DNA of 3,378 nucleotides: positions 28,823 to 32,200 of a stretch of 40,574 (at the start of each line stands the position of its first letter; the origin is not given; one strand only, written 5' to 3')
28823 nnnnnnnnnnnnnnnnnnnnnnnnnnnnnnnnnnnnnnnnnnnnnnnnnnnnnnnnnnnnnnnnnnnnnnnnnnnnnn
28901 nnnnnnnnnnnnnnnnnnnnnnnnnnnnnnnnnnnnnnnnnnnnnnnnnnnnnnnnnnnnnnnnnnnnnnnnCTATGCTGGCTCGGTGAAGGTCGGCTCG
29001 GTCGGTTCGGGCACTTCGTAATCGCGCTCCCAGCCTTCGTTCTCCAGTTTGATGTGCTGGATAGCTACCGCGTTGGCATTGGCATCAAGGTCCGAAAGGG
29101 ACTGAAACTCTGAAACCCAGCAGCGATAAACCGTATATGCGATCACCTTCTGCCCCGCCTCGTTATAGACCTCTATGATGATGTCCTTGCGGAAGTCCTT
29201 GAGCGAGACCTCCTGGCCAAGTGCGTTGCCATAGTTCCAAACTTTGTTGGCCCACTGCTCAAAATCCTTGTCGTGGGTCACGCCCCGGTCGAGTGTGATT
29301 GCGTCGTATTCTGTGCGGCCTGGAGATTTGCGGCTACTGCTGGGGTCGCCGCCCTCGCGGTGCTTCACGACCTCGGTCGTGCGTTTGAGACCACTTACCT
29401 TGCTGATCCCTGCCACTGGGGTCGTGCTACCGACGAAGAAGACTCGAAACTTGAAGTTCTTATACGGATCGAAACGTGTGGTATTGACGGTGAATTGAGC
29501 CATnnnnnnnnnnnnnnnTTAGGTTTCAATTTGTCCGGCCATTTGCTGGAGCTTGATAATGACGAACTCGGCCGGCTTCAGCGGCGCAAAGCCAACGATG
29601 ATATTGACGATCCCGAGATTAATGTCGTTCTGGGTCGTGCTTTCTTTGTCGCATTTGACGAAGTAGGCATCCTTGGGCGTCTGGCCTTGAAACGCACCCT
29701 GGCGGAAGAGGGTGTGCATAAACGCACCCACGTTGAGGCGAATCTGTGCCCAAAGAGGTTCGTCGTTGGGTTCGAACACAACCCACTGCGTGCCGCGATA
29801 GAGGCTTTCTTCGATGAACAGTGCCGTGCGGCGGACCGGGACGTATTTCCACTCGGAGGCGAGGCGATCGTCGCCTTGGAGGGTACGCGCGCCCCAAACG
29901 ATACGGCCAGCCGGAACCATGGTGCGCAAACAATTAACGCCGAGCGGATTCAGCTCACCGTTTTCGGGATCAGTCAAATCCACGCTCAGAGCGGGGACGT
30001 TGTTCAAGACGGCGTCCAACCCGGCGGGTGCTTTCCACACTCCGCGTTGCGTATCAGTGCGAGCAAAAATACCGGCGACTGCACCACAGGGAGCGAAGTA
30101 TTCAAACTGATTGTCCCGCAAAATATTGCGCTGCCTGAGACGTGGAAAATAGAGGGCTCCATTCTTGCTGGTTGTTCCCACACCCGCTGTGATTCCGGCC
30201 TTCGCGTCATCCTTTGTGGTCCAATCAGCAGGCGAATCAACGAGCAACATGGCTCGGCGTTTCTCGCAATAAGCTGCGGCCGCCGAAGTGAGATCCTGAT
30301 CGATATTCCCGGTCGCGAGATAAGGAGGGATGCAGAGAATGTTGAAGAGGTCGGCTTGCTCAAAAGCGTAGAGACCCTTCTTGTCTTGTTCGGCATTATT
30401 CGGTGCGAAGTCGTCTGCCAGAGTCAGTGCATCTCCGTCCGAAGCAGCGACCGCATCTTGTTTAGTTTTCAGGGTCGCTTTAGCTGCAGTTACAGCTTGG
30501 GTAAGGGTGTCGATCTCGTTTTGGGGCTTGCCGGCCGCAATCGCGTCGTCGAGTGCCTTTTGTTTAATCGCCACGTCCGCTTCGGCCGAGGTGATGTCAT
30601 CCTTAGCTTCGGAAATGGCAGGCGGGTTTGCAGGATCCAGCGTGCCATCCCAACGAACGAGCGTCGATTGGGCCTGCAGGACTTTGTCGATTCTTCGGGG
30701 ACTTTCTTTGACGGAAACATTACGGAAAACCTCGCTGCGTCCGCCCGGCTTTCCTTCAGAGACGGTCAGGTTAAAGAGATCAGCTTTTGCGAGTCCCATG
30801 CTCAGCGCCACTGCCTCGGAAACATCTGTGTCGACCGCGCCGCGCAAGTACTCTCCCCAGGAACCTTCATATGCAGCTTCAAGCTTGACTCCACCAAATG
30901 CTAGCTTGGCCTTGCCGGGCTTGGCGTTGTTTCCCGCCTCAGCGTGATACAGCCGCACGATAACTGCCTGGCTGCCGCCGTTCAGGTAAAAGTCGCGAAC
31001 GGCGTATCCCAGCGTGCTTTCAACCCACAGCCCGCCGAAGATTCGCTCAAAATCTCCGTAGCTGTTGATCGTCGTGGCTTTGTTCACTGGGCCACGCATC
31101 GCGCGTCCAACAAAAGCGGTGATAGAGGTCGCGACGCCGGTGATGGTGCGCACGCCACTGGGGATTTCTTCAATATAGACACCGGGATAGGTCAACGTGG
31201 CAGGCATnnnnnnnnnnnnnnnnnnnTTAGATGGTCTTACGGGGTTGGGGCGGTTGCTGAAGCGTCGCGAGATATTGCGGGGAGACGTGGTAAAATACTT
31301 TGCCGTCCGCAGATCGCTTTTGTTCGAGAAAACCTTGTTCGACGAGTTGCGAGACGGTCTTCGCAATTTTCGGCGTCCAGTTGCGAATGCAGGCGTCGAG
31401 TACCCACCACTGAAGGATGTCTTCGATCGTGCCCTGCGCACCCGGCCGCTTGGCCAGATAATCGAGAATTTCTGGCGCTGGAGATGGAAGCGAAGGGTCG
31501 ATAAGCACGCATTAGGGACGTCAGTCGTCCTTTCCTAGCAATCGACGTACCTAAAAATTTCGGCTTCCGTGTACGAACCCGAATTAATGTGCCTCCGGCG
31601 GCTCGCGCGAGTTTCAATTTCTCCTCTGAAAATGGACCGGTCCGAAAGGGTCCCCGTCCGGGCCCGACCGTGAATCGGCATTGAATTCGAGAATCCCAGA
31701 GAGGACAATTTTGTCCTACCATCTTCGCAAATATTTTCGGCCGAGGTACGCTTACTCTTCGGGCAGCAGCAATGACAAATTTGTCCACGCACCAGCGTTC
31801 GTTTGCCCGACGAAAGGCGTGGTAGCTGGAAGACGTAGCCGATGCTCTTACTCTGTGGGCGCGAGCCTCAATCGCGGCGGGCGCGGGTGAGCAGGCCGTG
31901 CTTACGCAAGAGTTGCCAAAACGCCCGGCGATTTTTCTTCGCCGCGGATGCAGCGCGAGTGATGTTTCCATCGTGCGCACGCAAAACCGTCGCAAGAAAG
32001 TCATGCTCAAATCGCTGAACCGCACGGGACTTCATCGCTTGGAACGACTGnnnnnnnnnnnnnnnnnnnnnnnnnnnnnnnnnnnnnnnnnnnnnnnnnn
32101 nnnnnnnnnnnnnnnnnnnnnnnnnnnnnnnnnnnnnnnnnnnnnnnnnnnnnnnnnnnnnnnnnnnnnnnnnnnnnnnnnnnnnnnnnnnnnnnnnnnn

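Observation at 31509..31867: Sigma-54 promoter plus paired palindromes upstream of the eCIS operon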

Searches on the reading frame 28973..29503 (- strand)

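Call 5: search_protein_families(library=pfam, proteins=[window:28973-29503:-])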
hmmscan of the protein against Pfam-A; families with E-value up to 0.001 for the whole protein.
window:28973-29503:- (176 aa): 1 family
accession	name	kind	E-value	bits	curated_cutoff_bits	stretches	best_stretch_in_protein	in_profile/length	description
PF06841.18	Phage_T4_gp19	-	2.5e-44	150.8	28.2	1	15-159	1-134/134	T4-like virus tail tube protein gp19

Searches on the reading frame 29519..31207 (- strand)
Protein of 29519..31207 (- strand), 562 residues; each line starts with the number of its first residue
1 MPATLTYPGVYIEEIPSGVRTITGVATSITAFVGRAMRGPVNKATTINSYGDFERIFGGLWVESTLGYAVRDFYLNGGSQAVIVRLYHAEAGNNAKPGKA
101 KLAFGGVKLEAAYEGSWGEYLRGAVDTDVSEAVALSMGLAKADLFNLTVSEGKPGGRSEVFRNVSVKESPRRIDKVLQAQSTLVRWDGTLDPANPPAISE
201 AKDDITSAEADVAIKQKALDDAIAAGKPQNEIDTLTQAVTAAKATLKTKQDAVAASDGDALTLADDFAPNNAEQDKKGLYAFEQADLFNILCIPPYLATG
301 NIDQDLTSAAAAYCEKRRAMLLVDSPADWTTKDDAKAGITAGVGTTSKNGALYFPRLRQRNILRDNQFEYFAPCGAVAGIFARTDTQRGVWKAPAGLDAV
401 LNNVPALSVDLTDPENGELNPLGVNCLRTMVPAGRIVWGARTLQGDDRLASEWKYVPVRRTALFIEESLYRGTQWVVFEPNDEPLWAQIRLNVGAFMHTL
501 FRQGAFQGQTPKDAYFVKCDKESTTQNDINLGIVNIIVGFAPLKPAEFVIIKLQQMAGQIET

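Call 5: search_protein_families(library=pfam, proteins=[window:29519-31207:-])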
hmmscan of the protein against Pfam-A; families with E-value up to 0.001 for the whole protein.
window:29519-31207:- (562 aa): 2 families
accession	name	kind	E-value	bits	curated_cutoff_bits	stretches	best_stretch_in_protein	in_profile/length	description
PF04984.19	Phage_sheath_1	-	3.3e-10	40.5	31.4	1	278-443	11-168/168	Phage tail sheath protein subtilisin-like domain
PF17482.7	Phage_sheath_1C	-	4.9e-10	39.8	26.9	1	451-553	4-101/104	Phage tail sheath C-terminal domain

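Call 37: find_related_loci(query=window:29519-31207:-, collection=viral_contigs, flank=4000)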
Query window:29519-31207:- (562 aa) in viral_contigs; peptide patterns used: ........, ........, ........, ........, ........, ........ (x = any residue, [..] = any of these).
10 stretches matched a pattern; 4 encode a relative of the query (tblastn E <= 1e-3); 4 distinct loci.
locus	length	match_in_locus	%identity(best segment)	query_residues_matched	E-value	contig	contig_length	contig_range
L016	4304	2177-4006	62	1-562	0e+0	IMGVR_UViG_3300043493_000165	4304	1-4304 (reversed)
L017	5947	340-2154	59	1-561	0e+0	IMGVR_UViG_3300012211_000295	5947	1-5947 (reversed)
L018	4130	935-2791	53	1-562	0e+0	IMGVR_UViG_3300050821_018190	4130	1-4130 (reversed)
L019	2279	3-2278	59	1-562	0e+0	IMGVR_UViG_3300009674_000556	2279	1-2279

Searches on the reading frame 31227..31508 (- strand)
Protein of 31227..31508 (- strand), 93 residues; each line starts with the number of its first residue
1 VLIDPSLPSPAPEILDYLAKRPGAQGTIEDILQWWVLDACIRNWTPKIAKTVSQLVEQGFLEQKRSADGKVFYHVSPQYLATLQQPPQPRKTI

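Call 5: search_protein_families(library=pfam, proteins=[window:31227-31508:-])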
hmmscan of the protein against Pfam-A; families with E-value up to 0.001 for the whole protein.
window:31227-31508:- (93 aa): 0 families

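Call 8: search_protein_families(library=ncbifam, proteins=[window:31227-31508:-])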
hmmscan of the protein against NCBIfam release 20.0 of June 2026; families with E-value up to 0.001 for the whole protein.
window:31227-31508:- (93 aa): 0 families

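Call 41: find_homologous_proteins(query=window:31227-31508:-, max_evalue=0.001)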
Query window:31227-31508:- (93 aa): 217 proteins with E <= 0.001 among 217 candidates; the best 120 are listed.
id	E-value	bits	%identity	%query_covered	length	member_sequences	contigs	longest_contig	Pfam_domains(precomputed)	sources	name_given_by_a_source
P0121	3.3e-56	205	99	100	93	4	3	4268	-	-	-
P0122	5.9e-47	176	54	99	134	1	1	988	-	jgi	jgi:hypothetical protein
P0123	5.6e-43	163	79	98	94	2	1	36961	-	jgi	jgi:hypothetical protein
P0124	1.8e-42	161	78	98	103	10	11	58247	-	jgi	jgi:hypothetical protein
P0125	4.6e-42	160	78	100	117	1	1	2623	-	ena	-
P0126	9.9e-42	159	77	98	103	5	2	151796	-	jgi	jgi:hypothetical protein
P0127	2.6e-41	158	77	99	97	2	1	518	-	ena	-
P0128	5.1e-41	157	76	99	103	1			-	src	-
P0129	6.4e-41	156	77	95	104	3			-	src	-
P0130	8.1e-41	156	78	99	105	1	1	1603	-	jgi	jgi:hypothetical protein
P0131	2.1e-40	155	78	94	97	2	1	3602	-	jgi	jgi:hypothetical protein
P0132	2.4e-40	155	74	99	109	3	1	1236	-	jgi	-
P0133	4.9e-40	154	79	94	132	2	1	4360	-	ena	-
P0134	6.2e-40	153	75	99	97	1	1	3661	-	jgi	jgi:hypothetical protein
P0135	6.4e-40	153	77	94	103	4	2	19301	-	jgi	jgi:hypothetical protein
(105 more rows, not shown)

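Call 42: find_related_loci(query=A3, collection=metagenome_contigs, flank=3000)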
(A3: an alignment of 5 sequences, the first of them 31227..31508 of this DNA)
Query A3 (93 aa) in metagenome_contigs; peptide patterns used: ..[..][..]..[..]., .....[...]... (x = any residue, [..] = any of these).
436 stretches matched a pattern; 157 encode a relative of the query (tblastn E <= 1e-3); the best 80 are kept; 80 distinct loci.
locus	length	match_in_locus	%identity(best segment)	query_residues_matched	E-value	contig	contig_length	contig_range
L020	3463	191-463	76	1-91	1e-45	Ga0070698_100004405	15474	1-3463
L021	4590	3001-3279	75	1-93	6e-45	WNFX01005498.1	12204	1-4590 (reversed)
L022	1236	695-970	74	1-92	6e-46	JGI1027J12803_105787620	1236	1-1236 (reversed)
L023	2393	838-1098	82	6-92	2e-44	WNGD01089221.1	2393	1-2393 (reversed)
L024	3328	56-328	75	1-91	4e-44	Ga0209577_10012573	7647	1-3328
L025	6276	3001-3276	75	1-93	1e-43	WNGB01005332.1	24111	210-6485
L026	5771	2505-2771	76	1-89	2e-43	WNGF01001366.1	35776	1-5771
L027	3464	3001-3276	73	1-92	3e-43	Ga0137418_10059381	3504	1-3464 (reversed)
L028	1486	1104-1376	76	1-92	8e-44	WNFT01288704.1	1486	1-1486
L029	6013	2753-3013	72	4-90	7e-43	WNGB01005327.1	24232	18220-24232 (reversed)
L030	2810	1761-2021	77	1-87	6e-43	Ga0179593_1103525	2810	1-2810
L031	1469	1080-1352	76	1-92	7e-44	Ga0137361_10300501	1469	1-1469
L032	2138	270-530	79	1-87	4e-43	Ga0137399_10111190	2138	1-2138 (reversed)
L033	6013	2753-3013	72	4-90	7e-43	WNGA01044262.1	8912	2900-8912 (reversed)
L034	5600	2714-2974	72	4-90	7e-43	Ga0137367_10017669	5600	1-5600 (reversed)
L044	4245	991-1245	79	1-85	5e-42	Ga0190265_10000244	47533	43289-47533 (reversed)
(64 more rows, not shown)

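Call 49: search_protein_families(library=pfam, proteins=[L026:2839-3684:+, L026:3881-5215:+, L026:5227-5643:+, L044:1305-1874:+, L044:1730-2893:+], max_evalue=0.01)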
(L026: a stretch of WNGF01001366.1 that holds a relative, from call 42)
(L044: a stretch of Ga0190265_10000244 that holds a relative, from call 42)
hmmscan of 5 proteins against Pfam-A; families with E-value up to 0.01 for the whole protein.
L026:2839-3684:+ (281 aa): 0 families

L026:3881-5215:+ (444 aa): 1 family
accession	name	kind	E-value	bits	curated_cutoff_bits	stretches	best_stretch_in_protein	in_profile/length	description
PF17482.7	Phage_sheath_1C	-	0.00065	20.1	26.9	1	331-443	6-103/104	Phage tail sheath C-terminal domain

L026:5227-5643:+ (138 aa): 0 families

L044:1305-1874:+ (189 aa): 1 family
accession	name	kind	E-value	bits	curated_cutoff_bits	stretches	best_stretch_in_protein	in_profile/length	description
PF14065.11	Pvc16_N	-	1.3e-30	106.9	27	1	8-180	5-179/180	Pvc16 N-terminal domain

L044:1730-2893:+ (387 aa): 0 families

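Call 63: predict_structure(alignment_id=A5)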
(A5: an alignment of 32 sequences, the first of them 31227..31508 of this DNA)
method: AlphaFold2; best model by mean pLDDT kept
length: 93 residues; sequences in the alignment: 32
mean_pLDDT: 77.0   pTM: 0.48
mean pLDDT of the five models: 77.0, 76.1, 67.4, 57.7, 56.2
residues with pLDDT >= 90: 26; 70-90: 37; 50-70: 25; < 50: 5
segments of 3 or more residues with pLDDT < 50: 1-4
pLDDT, mean of each block of 10 residues (from residue 1): 50 68 68 76 85 92 93 91 77 57
secondary structure, 60 per line:
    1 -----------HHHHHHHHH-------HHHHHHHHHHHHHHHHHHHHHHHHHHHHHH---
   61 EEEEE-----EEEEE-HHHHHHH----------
elements in order: H12-20 H28-57 E61-65 E71-75 H77-83

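Call 66: fold_search(model_id=the predicted structure, library=pdb)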
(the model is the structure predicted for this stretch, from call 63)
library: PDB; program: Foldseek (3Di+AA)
matches with E <= 10: 775; with E <= 0.001: 0
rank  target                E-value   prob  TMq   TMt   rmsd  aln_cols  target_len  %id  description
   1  22oz_D                8.2e-02  0.92  0.39  0.23  15.8        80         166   20  Structural insights into HpaR-mediated recognition of hrpX and hrpG in Xanthomonas campestris pv. campestris (released 2026-03-11)
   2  5c8h                  2.4e-01  0.63  0.35  0.32  15.2        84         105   12  Crystal structure of ORC2 C-terminal domain (released 2015-07-08)
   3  7jgr_B                3.4e-01  0.51  0.34  0.12  14.7        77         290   16  Structure of Drosophila ORC bound to DNA (84 bp) and Cdc6 (released 2020-09-09)
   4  5ujm_B                3.6e-01  0.51  0.35  0.13  14.9        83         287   14  Structure of the active form of human Origin Recognition Complex and its ATPase motor module (released 2017-02-08)
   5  2v79_A                3.9e-01  0.20  0.26  0.22  17.3       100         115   17  Crystal Structure of the N-terminal domain of DnaD from Bacillus Subtilis (released 2008-01-15)
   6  5fd5_B                4.5e-01  0.57  0.32  0.23  14.0        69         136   12  manganese uptake regulator (released 2016-12-28)
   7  7she_B                5.5e-01  0.15  0.23  0.06  12.5        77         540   12  Cryo-EM structure of human GPR158 (released 2021-12-01)
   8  5fd5_E                5.9e-01  0.63  0.34  0.25  13.5        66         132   18  manganese uptake regulator (released 2016-12-28)
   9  2a07_G                6.3e-01  0.33  0.31  0.36   9.7        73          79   15  Crystal Structure of Foxp2 bound Specifically to DNA. (released 2006-01-31)
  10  9gdo_D                6.3e-01  0.21  0.23  0.03  10.3        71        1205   13  Cryo-EM structure of Vibrio cholerae RNA polymerase holoenzyme bound to an ompU promoter DNA fragment (released 2025-12-17)
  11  7cpu_SK               7.2e-01  0.63  0.30  0.31   9.6        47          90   13  Cryo-EM structure of 80S ribosome from mouse kidney (released 2022-02-02)
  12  3euh_B                7.2e-01  0.57  0.39  0.12  14.0        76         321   13  Crystal Structure of the MukE-MukF Complex (released 2009-01-20)
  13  9msg_J                7.2e-01  0.20  0.23  0.03  10.5        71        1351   13  De novo SigN RNA polymerase transcription initiation intermediate with bound SigN-RII (released 2025-08-13)
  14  2co5_A                8.2e-01  0.87  0.31  0.31   2.0        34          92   18  F93 FROM STIV, a winged-helix DNA-binding protein (released 2006-05-31)
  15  8scb_KK               8.2e-01  0.69  0.31  0.33   3.8        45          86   13  Terminating ribosome with SRI-41315 (released 2023-12-27)
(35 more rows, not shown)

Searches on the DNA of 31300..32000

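Call 52: search_rna_families(source=window, start=31300, end=32000, threshold=evalue, max_evalue=1)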
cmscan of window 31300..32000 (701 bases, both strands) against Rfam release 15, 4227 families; matches with E-value up to 1: 0.
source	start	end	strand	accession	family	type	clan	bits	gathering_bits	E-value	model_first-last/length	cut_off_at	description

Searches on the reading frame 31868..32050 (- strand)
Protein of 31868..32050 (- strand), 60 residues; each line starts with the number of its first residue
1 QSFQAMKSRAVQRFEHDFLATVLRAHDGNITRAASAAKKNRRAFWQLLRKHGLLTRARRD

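Call 7: search_protein_families(library=pfam, proteins=[window:31868-32050:-], max_evalue=10)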
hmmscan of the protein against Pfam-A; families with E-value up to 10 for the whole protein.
window:31868-32050:- (60 aa): 2 families
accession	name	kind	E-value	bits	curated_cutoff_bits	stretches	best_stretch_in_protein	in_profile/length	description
PF02954.25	HTH_8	-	0.00073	19.7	22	1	13-35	4-26/42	Bacterial regulatory protein, Fis family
PF16678.12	UBA_HOIP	-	0.058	13.8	22.4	1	19-57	78-116/152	HOIP UBA domain pair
